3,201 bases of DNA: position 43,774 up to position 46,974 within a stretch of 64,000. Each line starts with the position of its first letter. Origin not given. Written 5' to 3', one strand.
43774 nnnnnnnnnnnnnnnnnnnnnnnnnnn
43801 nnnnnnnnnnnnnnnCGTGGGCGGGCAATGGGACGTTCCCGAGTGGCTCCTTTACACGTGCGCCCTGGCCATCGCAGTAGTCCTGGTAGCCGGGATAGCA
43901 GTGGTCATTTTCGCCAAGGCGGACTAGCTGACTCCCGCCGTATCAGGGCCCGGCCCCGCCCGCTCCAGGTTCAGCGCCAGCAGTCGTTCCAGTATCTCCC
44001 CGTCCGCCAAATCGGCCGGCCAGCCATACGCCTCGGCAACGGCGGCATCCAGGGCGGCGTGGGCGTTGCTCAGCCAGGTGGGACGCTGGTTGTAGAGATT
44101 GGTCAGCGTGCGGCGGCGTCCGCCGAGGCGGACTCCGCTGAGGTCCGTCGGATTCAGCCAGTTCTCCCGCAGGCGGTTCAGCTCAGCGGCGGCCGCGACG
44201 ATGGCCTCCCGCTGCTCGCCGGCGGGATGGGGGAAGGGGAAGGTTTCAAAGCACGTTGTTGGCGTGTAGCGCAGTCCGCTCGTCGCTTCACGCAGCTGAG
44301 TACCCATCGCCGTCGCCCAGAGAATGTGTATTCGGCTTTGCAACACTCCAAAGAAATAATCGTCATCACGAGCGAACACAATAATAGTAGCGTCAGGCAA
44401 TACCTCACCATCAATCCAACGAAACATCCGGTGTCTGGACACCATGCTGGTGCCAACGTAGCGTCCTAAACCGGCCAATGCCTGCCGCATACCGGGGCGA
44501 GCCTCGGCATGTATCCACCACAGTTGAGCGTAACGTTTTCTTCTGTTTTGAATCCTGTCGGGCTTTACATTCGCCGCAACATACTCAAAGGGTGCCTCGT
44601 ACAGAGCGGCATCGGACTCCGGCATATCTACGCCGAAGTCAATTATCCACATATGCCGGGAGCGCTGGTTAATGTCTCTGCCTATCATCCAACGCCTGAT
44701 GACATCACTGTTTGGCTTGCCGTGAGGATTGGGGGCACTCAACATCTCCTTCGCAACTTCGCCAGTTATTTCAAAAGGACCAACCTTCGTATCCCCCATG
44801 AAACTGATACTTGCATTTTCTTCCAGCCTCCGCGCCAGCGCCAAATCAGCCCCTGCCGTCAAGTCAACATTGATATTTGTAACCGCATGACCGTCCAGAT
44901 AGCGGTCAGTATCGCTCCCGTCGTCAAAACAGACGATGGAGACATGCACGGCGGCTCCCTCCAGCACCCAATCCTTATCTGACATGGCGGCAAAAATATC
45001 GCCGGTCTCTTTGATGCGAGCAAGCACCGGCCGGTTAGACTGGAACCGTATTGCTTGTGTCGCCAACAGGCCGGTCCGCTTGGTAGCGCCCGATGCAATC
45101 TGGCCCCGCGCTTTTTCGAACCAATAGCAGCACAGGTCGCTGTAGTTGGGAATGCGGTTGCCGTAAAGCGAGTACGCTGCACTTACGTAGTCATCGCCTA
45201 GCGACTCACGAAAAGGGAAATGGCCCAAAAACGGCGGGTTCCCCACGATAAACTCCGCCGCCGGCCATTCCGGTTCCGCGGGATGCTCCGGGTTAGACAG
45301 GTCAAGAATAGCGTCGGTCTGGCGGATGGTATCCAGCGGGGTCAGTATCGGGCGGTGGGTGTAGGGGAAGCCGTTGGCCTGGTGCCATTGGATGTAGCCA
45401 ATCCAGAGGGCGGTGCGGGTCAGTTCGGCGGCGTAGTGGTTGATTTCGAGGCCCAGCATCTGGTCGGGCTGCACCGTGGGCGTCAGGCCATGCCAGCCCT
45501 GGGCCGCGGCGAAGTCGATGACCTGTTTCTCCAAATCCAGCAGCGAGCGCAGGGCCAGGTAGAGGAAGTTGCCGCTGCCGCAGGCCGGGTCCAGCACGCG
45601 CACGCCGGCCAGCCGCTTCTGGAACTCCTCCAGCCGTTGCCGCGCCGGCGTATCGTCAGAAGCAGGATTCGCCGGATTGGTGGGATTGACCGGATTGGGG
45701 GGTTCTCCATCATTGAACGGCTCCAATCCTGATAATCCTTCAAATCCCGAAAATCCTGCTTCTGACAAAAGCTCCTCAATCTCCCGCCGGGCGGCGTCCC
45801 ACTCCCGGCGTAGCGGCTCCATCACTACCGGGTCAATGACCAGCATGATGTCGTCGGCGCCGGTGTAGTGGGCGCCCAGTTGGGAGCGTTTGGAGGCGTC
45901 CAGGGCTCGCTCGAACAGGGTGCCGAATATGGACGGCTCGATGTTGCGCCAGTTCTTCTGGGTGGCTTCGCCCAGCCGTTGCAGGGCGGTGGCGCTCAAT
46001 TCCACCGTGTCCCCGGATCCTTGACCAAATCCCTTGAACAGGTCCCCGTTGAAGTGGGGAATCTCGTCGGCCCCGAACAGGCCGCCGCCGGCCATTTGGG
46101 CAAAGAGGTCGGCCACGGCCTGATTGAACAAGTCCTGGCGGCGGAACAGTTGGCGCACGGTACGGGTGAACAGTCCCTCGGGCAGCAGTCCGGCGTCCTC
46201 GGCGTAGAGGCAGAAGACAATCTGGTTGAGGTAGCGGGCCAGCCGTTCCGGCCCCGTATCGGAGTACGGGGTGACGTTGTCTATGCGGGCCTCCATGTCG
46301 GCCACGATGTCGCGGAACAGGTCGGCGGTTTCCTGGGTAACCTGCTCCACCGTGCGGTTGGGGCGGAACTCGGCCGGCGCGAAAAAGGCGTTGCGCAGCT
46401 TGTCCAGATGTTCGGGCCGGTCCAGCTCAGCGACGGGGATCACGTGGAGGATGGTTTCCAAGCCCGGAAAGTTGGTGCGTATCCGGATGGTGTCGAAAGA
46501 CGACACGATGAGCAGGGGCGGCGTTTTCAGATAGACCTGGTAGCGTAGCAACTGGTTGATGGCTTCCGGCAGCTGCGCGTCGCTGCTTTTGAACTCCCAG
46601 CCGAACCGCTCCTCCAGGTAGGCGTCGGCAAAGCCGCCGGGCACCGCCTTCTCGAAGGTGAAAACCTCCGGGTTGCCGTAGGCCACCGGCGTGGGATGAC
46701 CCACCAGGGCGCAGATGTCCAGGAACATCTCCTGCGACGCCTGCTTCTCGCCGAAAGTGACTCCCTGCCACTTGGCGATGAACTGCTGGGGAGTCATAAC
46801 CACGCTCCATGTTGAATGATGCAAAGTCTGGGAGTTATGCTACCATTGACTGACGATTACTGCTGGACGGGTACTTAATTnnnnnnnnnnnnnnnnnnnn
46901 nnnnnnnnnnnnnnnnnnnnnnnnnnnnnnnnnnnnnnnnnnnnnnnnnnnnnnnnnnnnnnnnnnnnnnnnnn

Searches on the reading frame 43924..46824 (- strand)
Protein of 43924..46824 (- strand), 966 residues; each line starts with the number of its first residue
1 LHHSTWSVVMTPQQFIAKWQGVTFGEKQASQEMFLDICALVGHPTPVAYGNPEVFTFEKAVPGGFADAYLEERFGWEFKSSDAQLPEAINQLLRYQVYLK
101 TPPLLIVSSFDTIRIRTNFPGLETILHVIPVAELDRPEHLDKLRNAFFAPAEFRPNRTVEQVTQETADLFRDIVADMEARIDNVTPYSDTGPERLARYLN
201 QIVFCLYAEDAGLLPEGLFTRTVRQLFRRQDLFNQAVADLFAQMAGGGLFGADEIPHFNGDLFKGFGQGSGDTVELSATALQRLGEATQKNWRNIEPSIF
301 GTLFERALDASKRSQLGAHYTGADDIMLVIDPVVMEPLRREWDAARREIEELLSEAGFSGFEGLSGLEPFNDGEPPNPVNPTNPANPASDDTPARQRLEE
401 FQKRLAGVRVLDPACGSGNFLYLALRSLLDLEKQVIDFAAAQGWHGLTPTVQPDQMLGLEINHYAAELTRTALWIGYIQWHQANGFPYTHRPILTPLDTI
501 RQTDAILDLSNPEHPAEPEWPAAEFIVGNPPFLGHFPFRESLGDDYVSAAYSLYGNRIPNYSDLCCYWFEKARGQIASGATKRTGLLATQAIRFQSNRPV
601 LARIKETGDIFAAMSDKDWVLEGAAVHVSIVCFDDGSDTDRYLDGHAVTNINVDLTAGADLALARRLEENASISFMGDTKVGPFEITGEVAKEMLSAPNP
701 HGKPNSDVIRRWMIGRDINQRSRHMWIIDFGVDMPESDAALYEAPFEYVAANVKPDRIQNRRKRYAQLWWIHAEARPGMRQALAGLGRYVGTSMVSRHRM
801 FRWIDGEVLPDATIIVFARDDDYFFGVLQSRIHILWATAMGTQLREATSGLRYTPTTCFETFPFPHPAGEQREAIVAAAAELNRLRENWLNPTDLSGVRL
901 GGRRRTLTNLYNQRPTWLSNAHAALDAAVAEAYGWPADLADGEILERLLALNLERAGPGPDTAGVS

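Call 68: search_protein_families(library=pfam, proteins=[window:43924-46824:-], max_evalue=0.0001)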
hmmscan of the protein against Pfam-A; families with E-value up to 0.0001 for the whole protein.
window:43924-46824:- (966 aa): 3 families
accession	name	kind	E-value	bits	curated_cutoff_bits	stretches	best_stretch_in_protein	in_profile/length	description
PF20473.4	MmeI_Mtase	-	1.8e-26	93.3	27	1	395-637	8-252/259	MmeI, DNA-methyltransferase domain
PF20465.4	MmeI_hel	-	2.6e-12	47.7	27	1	194-263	2-75/75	MmeI, helicase spacer domain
PF20466.3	MmeI_TRD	-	9.4e-08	32.1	27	1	802-866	145-206/207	MmeI, target recognition domain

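Call 73: search_solved_structures(query=window:43924-46821:-, show_alignments=1, max_evalue=0.00001)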
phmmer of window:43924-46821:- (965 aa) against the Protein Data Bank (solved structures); distinct sequences matched with E-value up to 0.00001: 1.
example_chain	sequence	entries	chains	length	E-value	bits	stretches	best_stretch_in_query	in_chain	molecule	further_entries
5hr4_C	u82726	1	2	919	4.6e-35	124.2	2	395-935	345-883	MmeI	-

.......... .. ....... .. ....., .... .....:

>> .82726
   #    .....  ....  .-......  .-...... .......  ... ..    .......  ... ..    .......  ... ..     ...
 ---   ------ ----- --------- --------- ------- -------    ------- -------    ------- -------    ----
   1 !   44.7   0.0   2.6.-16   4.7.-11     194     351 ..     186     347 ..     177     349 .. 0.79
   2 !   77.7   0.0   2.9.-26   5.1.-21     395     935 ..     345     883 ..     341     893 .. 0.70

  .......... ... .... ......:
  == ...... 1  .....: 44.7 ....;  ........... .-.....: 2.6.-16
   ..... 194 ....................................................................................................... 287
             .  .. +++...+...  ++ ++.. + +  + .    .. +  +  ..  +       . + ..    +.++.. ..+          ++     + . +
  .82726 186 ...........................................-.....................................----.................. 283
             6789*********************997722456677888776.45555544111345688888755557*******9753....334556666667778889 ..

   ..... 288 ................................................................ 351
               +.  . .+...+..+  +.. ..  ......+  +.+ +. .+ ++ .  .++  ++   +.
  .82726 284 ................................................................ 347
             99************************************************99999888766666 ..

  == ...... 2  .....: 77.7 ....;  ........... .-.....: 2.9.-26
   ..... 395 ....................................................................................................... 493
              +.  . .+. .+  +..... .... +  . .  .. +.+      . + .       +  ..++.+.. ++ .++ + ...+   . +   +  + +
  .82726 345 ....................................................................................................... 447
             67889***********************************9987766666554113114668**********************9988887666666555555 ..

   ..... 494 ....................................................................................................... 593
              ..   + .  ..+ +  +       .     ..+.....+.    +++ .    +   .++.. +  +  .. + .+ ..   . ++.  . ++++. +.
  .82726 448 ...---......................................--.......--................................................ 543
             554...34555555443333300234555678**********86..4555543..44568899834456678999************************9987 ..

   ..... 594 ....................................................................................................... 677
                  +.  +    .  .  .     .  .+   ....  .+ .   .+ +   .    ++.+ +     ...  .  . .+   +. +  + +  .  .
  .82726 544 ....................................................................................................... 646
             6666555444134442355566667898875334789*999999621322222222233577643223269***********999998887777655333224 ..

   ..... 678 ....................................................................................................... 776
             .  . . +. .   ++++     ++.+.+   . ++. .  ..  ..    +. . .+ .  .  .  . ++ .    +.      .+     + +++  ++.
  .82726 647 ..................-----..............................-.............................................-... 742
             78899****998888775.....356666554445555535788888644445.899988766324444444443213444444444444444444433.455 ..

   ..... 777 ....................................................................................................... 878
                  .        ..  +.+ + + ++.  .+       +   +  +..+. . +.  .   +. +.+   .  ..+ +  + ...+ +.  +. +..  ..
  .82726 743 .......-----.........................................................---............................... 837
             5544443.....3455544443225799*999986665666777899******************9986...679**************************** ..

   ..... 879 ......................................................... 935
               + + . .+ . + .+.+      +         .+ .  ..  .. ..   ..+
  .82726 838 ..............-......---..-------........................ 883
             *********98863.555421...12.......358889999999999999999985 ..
